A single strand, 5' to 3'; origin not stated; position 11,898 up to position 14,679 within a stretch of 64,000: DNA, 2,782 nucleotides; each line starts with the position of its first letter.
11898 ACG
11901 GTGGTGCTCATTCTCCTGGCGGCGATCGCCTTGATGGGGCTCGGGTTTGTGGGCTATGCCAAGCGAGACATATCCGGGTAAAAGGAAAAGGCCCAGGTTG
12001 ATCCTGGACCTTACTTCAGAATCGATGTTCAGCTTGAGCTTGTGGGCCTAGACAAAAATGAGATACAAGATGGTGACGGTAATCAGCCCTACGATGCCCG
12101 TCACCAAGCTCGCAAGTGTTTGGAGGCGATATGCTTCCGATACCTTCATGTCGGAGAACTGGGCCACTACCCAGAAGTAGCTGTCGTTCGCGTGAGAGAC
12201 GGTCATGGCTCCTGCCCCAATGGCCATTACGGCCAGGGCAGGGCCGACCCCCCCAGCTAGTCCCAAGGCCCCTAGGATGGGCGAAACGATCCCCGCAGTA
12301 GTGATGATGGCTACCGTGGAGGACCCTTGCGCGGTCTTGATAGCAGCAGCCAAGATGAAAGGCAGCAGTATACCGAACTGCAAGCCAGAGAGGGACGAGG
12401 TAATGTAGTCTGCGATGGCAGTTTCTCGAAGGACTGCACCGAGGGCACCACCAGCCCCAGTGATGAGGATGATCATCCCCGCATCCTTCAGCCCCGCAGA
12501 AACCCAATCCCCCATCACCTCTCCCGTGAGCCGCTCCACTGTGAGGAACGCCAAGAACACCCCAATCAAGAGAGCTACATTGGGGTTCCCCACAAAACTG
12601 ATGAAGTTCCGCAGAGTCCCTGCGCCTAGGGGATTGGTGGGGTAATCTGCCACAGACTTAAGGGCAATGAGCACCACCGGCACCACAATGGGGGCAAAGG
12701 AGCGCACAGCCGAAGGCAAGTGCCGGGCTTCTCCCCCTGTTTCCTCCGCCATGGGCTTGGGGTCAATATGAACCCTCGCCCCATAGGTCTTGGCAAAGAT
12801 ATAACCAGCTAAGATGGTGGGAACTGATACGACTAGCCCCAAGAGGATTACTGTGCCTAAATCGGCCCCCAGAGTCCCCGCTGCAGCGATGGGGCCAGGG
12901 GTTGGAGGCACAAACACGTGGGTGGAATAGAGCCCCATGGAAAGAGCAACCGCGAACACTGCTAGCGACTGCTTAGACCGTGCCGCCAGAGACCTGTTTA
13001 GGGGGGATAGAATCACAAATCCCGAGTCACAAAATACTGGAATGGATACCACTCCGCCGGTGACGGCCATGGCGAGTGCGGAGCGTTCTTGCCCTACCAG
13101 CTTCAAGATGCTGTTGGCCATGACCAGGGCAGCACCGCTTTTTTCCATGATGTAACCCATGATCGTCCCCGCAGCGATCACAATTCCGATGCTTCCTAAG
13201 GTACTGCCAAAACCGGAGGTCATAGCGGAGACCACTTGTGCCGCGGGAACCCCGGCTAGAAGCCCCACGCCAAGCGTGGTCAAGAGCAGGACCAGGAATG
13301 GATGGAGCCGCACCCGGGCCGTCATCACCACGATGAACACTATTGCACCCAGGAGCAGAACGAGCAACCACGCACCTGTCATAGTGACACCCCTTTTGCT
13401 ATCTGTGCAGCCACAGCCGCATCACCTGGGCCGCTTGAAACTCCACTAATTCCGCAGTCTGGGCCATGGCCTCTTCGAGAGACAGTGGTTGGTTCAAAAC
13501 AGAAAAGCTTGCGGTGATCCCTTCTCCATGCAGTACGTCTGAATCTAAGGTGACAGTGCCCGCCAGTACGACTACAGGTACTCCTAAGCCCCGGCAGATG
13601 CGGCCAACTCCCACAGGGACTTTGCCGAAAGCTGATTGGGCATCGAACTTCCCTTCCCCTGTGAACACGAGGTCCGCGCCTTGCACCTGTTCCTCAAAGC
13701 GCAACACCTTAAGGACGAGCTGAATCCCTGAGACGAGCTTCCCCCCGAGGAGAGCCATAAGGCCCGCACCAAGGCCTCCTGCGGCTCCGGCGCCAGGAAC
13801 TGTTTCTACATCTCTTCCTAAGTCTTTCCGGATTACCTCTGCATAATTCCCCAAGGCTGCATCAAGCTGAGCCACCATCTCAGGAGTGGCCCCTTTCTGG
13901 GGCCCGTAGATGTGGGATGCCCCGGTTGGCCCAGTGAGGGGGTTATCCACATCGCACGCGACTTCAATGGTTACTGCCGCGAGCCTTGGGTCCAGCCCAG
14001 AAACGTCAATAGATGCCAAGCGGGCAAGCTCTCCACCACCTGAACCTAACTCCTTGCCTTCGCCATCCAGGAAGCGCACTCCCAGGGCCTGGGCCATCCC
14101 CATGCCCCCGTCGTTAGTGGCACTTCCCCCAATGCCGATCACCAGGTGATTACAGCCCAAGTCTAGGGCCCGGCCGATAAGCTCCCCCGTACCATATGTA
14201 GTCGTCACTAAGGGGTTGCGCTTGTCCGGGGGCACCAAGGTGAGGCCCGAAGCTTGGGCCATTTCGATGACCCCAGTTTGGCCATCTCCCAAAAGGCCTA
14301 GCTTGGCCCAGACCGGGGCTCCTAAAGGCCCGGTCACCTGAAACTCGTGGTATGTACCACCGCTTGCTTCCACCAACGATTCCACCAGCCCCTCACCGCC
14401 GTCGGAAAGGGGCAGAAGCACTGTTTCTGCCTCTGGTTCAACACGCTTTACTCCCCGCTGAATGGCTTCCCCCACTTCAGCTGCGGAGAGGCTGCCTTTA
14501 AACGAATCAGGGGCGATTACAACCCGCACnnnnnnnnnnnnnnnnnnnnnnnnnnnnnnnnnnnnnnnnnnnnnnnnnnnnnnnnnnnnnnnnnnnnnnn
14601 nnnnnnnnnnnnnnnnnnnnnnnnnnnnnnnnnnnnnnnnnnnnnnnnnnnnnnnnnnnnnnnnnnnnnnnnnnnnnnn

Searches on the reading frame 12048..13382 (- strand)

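Call 14: search_protein_families(library=pfam, proteins=[window:12048-13382:-], max_evalue=0.00001)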
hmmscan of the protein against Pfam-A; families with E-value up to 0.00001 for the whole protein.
window:12048-13382:- (444 aa): 2 families
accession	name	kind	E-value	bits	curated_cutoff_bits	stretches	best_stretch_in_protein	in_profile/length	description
PF02447.22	GntP_permease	-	3.9e-108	362.4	22.5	1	6-441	2-439/440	GntP family permease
PF03600.22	CitMHS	-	1.7e-10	40.9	31.9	1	18-234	3-212/336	Citrate transporter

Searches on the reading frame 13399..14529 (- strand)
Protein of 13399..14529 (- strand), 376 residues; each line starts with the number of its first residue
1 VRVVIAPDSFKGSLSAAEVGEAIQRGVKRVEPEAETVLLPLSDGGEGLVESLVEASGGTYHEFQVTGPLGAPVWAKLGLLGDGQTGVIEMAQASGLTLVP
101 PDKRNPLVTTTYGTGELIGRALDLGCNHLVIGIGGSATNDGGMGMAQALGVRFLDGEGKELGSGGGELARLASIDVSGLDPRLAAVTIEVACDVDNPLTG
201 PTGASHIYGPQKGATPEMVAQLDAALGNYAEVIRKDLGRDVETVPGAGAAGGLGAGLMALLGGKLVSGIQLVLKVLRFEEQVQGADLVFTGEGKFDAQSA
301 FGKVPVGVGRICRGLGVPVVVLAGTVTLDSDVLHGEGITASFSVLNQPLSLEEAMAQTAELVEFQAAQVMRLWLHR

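Call 14: search_protein_families(library=pfam, proteins=[window:13399-14529:-], max_evalue=0.00001)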
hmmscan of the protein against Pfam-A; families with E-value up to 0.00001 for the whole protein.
window:13399-14529:- (376 aa): 1 family
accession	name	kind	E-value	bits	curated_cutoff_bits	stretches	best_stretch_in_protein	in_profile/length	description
PF02595.20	Gly_kinase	-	2.9e-156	520.5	23.3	1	3-373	1-371/372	Glycerate kinase family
